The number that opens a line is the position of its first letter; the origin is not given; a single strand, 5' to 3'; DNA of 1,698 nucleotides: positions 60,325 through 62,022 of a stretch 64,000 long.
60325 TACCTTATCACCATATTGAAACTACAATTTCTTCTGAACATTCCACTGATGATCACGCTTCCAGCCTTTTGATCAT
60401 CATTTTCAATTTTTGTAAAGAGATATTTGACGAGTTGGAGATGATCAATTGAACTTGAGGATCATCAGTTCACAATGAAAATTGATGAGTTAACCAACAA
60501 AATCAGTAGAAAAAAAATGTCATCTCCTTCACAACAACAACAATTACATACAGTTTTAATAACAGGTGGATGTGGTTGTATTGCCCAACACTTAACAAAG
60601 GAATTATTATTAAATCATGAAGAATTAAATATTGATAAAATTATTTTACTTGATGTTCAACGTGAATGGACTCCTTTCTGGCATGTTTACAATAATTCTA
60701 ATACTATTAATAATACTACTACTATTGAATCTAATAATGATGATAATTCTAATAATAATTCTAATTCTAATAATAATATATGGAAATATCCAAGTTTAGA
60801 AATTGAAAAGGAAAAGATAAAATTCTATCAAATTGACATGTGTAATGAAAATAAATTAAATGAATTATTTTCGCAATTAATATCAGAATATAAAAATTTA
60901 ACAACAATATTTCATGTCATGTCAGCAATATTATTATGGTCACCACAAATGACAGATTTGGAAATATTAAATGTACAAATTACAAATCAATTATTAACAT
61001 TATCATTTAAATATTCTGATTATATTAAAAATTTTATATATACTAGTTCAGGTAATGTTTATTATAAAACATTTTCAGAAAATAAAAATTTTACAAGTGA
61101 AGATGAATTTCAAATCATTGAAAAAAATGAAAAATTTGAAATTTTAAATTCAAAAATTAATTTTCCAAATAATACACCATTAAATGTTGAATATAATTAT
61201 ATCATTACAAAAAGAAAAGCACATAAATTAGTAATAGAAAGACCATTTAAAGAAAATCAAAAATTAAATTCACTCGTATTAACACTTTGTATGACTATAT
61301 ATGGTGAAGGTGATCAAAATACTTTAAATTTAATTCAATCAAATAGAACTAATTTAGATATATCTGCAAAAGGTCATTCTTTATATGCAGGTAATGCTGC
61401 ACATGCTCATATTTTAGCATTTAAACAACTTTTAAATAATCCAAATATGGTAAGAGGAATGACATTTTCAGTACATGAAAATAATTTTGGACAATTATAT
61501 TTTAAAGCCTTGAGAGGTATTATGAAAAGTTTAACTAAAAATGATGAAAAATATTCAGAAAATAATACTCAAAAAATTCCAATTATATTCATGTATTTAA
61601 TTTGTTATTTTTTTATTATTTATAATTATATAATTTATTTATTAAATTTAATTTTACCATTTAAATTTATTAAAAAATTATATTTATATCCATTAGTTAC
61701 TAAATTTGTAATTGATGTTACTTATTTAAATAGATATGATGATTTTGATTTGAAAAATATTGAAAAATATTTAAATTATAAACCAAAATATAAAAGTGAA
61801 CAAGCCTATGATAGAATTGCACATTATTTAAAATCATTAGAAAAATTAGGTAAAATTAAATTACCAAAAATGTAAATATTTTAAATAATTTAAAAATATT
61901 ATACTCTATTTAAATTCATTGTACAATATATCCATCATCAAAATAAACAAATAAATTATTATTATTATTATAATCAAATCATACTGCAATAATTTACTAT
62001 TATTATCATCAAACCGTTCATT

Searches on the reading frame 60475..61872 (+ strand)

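Call 83: search_protein_families(library=pfam, proteins=[window:60475-61872:+], max_evalue=0.0001)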
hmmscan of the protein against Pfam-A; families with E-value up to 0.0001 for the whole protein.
window:60475-61872:+ (466 aa): 2 families
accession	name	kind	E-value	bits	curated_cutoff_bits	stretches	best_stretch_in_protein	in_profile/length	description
PF01073.25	3Beta_HSD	-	9.3e-16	58.1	22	1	115-358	46-273/280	3-beta hydroxysteroid dehydrogenase/isomerase family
PF01370.27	Epimerase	-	5.5e-07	29.7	20.9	1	27-201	1-124/240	NAD dependent epimerase/dehydratase family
